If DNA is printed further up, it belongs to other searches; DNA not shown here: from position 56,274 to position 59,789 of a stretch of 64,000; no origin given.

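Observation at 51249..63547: Self-contained Mo/sulfur module: Ttr-type BCA oxidoreductase, TorD chaperone, tandem TusA, private TatA and a Moco biosynthesis set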

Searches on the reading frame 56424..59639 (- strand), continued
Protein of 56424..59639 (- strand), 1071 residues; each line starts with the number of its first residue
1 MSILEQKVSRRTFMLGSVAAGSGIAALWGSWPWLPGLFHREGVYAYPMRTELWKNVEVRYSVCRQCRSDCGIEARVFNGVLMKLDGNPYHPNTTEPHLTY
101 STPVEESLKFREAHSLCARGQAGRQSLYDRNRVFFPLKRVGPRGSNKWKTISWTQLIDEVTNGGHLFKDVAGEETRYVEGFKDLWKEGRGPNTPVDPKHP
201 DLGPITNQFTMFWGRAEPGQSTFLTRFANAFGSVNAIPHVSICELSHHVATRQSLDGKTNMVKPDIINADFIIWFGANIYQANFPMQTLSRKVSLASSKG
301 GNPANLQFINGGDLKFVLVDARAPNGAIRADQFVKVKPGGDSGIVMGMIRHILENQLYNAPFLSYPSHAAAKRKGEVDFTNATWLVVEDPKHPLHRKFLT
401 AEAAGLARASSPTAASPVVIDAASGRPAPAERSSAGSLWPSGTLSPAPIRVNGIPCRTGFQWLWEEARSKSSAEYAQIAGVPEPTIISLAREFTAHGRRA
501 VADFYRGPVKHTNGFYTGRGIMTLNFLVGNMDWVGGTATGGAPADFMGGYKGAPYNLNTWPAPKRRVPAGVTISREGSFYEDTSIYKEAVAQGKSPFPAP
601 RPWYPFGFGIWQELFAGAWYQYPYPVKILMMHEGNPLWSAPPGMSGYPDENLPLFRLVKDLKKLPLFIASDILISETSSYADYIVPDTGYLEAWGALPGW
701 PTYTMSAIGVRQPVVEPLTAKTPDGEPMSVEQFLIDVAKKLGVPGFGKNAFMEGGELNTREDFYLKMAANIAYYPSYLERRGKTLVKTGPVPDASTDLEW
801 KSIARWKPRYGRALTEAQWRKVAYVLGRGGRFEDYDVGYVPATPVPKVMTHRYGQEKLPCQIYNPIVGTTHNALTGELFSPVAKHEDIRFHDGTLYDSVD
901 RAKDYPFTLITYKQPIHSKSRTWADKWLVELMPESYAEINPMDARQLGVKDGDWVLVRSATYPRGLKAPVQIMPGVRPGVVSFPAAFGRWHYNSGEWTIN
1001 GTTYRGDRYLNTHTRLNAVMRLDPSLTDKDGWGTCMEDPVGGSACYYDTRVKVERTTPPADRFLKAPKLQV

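Call 32: search_solved_structures(query=window:56424-59639:-, max_evalue=0.00001, show_alignments=1)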
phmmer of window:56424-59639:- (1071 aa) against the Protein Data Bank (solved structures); distinct sequences matched with E-value up to 0.00001: 11.
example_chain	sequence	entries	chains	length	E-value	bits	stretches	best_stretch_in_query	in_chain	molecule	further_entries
6cz7_A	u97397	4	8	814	2.3e-22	81.6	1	209-363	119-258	ArrA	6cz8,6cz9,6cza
9vap_A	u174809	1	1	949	4.9e-18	67.3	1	894-987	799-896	Formate dehydrogenase molybdopterin-binding subunit FdhA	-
2vpw_A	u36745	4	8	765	1.5e-17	65.7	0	907-978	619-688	THIOSULFATE REDUCTASE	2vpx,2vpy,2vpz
2e7z_A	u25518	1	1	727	1.3e-12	49.4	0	60-162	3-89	Acetylene hydratase Ahy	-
5e7o_A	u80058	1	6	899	5.6e-11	43.9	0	117-161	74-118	DMSO reductase family type II enzyme, molybdopterin subunit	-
4ydd_A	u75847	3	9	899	6e-11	43.8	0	117-161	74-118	DMSO reductase family type II enzyme, molybdopterin subunit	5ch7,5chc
7bkb_D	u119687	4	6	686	9.4e-11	43.2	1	903-985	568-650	Formate dehydrogenase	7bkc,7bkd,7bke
7qv7_S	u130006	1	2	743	1e-07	33.1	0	903-959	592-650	Hydrogen dependent carbon dioxide reductase subunit FdhF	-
9t1s_L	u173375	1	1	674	1.9e-07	32.3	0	903-989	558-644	formate dehydrogenase (coenzyme F420)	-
2ivf_A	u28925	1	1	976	5.2e-07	30.8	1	117-161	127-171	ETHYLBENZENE DEHYDROGENASE ALPHA-SUBUNIT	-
1kqf_A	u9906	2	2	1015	8.3e-06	26.8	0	307-376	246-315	FORMATE DEHYDROGENASE, NITRATE-INDUCIBLE, MAJOR SUBUNIT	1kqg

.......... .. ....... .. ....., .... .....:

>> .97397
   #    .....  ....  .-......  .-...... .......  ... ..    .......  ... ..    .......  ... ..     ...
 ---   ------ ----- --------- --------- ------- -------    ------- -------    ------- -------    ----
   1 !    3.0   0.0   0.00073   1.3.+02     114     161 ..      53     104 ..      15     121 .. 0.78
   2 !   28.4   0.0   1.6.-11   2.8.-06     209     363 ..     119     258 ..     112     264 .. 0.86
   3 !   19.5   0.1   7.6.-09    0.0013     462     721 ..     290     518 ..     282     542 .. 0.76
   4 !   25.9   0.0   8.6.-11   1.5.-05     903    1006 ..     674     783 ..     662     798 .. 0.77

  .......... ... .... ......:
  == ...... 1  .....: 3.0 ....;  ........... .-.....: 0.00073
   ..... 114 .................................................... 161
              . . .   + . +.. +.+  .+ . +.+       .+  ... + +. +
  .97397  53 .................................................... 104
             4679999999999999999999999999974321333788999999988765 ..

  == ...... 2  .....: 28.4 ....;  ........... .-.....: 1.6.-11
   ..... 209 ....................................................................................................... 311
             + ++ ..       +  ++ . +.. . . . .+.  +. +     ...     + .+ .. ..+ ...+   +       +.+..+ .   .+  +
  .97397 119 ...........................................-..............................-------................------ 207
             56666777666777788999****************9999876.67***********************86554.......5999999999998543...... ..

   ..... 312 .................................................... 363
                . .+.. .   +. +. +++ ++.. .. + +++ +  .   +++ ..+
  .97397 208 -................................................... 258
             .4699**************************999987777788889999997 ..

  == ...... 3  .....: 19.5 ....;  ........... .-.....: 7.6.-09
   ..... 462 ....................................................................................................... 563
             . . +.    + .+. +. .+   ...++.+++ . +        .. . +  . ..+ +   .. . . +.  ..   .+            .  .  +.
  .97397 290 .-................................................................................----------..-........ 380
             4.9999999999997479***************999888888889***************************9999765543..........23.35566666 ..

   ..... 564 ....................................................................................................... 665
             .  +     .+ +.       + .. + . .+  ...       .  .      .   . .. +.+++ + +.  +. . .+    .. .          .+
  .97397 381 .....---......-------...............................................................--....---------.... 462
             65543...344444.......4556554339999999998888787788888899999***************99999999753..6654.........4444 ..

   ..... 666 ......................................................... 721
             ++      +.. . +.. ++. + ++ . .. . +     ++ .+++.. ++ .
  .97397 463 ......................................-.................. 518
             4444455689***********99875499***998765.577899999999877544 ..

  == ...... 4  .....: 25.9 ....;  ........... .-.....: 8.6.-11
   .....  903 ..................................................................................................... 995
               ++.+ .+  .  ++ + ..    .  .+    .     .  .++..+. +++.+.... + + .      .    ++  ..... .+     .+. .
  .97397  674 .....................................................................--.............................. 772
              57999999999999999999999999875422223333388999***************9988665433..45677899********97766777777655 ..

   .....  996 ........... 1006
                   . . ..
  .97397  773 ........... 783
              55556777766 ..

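Call 33: get_annotated_region(hit=H8, flank=9000)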
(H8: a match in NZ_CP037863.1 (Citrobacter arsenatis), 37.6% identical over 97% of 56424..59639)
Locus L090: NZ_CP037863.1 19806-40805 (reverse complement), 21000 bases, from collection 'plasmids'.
description: Citrobacter arsenatis strain LY-1 plasmid unnamed2, complete sequence
organism: Citrobacter arsenatis (NCBI taxid 2546350)
taxonomy: Bacteria; Pseudomonadota; Gammaproteobacteria; Enterobacterales; Enterobacteriaceae; Citrobacter; Citrobacter arsenatis
host: -; source: cell culture,sediment; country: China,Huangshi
typing (MOB-suite, as given by PLSDB): conjugative; replicon IncFII; relaxase MOBF; mating-pair formation MPF_F
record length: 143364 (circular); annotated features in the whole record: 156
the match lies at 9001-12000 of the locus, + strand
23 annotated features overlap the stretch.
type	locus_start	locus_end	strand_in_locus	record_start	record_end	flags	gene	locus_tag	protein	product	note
CDS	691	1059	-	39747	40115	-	-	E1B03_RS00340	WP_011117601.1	winged helix-turn-helix domain-containing protein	-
CDS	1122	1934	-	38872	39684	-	-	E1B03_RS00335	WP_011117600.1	sulfite exporter TauE/SafE family protein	GO:0006810 - transport [Evidence IEA]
CDS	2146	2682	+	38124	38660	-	-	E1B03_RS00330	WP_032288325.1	GNAT family N-acetyltransferase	-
predicted_resistance_gene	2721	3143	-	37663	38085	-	arsC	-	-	glutaredoxin-dependent arsenate reductase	predicted by amrfinderplus; class ARSENIC; identity 99.29%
predicted_resistance_gene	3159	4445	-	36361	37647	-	arsB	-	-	arsenite efflux transporter membrane subunit ArsB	predicted by amrfinderplus; class ARSENIC; identity 98.83%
CDS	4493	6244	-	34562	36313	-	arsA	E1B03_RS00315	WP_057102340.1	arsenite efflux transporter ATPase subunit ArsA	-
predicted_resistance_gene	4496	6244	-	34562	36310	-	arsA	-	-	arsenite efflux transporter ATPase subunit ArsA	predicted by amrfinderplus; class ARSENIC; identity 95.03%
predicted_resistance_gene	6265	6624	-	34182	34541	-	arsD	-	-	arsenite efflux transporter metallochaperone ArsD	predicted by amrfinderplus; class ARSENIC; identity 95.0%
CDS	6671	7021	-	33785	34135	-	-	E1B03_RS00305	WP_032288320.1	transcriptional regulator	-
CDS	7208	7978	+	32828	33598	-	dsrO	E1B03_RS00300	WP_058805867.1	sulfate reduction electron transfer complex DsrMKJOP subunit DsrO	GO:0019420 - dissimilatory sulfate reduction [Evidence IEA]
CDS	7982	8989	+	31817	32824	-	-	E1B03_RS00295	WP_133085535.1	hypothetical protein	-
CDS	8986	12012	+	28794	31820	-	-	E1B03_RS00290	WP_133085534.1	molybdopterin-dependent oxidoreductase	-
CDS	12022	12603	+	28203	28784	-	-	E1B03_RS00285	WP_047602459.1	hypothetical protein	-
CDS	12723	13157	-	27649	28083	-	-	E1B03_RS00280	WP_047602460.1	dual specificity protein phosphatase family protein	GO:0016311 - dephosphorylation [Evidence IEA]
CDS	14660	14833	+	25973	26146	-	-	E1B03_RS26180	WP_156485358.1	hypothetical protein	-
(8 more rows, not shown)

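Call 34: get_annotated_region(hit=H33, flank=6000)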
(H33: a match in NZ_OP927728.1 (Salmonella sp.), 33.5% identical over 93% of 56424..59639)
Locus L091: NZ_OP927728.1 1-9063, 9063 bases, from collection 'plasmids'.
description: Salmonella sp. strain ZYX plasmid unnamed2, complete sequence
organism: Salmonella sp. (NCBI taxid 599)
taxonomy: Bacteria; Pseudomonadota; Gammaproteobacteria; Enterobacterales; Enterobacteriaceae; Salmonella; Salmonella sp.
host: -; source: -; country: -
typing (MOB-suite, as given by PLSDB): conjugative; replicon IncFIB,IncFII; relaxase MOBF; mating-pair formation MPF_F
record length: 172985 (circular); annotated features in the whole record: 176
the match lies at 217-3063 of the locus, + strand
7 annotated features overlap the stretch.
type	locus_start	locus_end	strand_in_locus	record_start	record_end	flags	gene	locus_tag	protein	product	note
CDS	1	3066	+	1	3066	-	ttrA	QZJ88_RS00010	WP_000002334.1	tetrathionate reductase subunit TtrA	-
CDS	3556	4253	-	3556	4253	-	-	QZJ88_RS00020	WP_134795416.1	IS1-like element IS1SD family transposase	-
CDS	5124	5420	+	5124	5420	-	-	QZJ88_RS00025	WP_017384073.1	helix-turn-helix transcriptional regulator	-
CDS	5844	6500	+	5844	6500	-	-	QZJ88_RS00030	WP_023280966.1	TetR/AcrR family transcriptional regulator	-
CDS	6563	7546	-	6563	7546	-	-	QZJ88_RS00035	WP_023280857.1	MDR family oxidoreductase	-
CDS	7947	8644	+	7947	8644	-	-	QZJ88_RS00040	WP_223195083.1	IS1 family transposase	-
CDS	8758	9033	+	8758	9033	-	frmR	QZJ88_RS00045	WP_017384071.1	formaldehyde-responsive transcriptional repressor FrmR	-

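Call 45: get_annotated_region(hit=H10, flank=7000)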
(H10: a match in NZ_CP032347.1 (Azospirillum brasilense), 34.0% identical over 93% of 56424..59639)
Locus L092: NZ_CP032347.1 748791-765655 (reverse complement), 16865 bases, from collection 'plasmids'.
description: Azospirillum brasilense strain MTCC4039 plasmid p2, complete sequence
organism: Azospirillum brasilense (NCBI taxid 192)
taxonomy: Bacteria; Pseudomonadota; Alphaproteobacteria; Rhodospirillales; Azospirillaceae; Azospirillum; Azospirillum brasilense
host: -; source: soil sample,Agricultural field; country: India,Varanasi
typing (MOB-suite, as given by PLSDB): non-mobilizable
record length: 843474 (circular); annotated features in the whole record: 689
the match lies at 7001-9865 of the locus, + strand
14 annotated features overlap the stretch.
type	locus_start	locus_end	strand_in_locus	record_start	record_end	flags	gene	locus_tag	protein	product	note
CDS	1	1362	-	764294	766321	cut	-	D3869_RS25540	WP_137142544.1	HAMP domain-containing methyl-accepting chemotaxis protein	GO:0006935 - chemotaxis [Evidence IEA]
CDS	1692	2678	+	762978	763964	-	-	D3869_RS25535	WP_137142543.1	aldo/keto reductase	-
CDS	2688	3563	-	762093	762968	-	-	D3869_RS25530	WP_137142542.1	LysR family transcriptional regulator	-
CDS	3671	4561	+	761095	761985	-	bla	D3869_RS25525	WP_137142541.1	class A beta-lactamase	GO:0030655 - beta-lactam antibiotic catabolic process [Evidence IEA]; GO:0046677 - response to antibiotic [Evidence IEA]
CDS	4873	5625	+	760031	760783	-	dsrO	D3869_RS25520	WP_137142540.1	sulfate reduction electron transfer complex DsrMKJOP subunit DsrO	GO:0019420 - dissimilatory sulfate reduction [Evidence IEA]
CDS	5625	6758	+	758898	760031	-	nrfD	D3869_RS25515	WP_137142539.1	NrfD/PsrC family molybdoenzyme membrane anchor subunit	-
CDS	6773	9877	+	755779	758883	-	-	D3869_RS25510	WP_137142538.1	molybdopterin dinucleotide binding domain-containing protein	-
CDS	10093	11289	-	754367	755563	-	-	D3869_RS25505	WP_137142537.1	AAA family ATPase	-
CDS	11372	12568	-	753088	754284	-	-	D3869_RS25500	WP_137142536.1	MFS transporter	GO:0055085 - transmembrane transport [Evidence IEA]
CDS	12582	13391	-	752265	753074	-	-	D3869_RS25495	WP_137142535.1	amino acid ABC transporter ATP-binding protein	-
CDS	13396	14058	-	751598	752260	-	-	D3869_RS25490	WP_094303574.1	amino acid ABC transporter permease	GO:0006865 - amino acid transport [Evidence IEA]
CDS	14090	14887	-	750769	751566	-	-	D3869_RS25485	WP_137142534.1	glutamine ABC transporter substrate-binding protein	-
CDS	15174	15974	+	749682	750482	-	hutG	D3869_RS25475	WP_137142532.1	N-formylglutamate deformylase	GO:0019557 - histidine catabolic process to glutamate and formate [Evidence IEA]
CDS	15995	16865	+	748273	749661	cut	-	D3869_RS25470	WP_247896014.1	formimidoylglutamate deiminase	-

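Call 46: get_annotated_region(hit=H36, flank=7000)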
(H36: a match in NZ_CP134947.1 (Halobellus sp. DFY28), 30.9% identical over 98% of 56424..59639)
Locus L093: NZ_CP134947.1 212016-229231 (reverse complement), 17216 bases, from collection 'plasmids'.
description: Halobellus sp. DFY28 plasmid unnamed1, complete sequence
organism: Halobellus sp. DFY28 (NCBI taxid 3075123)
taxonomy: Archaea; Euryarchaeota; Halobacteria; Halobacteriales; Haloferacaceae; Halobellus; Halobellus sp. DFY28
host: -; source: cell culture,sediment; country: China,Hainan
typing (MOB-suite, as given by PLSDB): non-mobilizable
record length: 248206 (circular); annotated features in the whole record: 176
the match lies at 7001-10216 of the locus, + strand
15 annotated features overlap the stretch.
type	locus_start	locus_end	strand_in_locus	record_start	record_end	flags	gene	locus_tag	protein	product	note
CDS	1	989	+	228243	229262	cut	-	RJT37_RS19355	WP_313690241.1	bifunctional oligoribonuclease/PAP phosphatase NrnA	-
CDS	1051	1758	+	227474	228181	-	-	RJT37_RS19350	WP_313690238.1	hypothetical protein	-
CDS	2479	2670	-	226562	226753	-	-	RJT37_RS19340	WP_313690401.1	helix-turn-helix domain-containing protein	-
CDS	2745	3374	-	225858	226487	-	-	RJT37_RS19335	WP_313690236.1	bacterio-opsin activator domain-containing protein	-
CDS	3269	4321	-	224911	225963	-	-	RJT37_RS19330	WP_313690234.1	PAS domain S-box protein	-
CDS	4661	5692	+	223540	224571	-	-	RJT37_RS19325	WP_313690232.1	4Fe-4S dicluster domain-containing protein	-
CDS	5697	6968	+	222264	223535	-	nrfD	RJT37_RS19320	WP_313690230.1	NrfD/PsrC family molybdoenzyme membrane anchor subunit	-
CDS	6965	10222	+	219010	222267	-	-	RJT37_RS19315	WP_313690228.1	molybdopterin-dependent oxidoreductase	-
CDS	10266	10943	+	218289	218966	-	-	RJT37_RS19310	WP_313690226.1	molecular chaperone TorD family protein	-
CDS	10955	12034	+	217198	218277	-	-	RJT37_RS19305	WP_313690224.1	Mrp/NBP35 family ATP-binding protein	-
CDS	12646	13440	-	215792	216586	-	-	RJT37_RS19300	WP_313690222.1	hypothetical protein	-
CDS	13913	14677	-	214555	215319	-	-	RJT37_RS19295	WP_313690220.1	CPBP family glutamic-type intramembrane protease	GO:0071586 - CAAX-box protein processing [Evidence IEA]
CDS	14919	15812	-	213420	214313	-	-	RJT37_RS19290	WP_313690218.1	alpha/beta hydrolase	-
CDS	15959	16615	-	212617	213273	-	-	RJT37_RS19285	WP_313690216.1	helix-turn-helix domain-containing protein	-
CDS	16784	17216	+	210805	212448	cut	-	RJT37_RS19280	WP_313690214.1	NADH-quinone oxidoreductase subunit D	-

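Call 47: get_annotated_region(hit=H14, flank=7000)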
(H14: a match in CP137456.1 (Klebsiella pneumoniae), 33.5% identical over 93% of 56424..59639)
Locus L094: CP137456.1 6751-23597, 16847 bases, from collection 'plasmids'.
description: Klebsiella pneumoniae strain 2023JQ-00099 plasmid unnamed1, complete sequence
organism: Klebsiella pneumoniae (NCBI taxid 573)
taxonomy: Bacteria; Pseudomonadota; Gammaproteobacteria; Enterobacterales; Enterobacteriaceae; Klebsiella; Klebsiella pneumoniae
host: -; source: Homo sapiens,whole organism,urine; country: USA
typing (MOB-suite, as given by PLSDB): conjugative; replicon IncFIB,IncFII,rep_cluster_2183; relaxase MOBF,MOBF; mating-pair formation MPF_F
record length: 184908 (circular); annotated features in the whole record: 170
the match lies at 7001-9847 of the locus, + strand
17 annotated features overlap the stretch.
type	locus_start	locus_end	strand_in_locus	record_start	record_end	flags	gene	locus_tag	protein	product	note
CDS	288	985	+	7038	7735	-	-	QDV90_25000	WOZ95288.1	IS1 family transposase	-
CDS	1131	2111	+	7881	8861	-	-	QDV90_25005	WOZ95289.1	IS5-like element IS5 family transposase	-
CDS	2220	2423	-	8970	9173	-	fumD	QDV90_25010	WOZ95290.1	fumarate hydratase FumD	-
CDS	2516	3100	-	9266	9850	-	ttrR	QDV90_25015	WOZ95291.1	tetrathionate respiration response regulator TtrR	-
CDS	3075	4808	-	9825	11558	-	ttrS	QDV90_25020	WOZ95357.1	tetrathionate respiration histidine kinase TtrS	-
CDS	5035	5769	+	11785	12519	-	ttrB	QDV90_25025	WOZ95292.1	tetrathionate reductase subunit TtrB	-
CDS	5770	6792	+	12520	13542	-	ttrC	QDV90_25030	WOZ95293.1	tetrathionate reductase subunit TtrC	-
CDS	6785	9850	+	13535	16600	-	ttrA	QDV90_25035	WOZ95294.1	tetrathionate reductase subunit TtrA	-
CDS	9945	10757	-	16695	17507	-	-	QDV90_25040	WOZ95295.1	MetQ/NlpA family ABC transporter substrate-binding protein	-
CDS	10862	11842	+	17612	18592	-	-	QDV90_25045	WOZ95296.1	IS5-like element IS5 family transposase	-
CDS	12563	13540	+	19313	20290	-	-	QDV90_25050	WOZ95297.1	Rpn family recombination-promoting nuclease/putative transposase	-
CDS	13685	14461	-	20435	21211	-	-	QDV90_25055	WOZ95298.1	site-specific integrase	-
CDS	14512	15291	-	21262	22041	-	-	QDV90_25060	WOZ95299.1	hypothetical protein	-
CDS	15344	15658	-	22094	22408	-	-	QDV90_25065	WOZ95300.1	hypothetical protein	-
CDS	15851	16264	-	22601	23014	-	-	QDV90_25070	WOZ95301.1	hypothetical protein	-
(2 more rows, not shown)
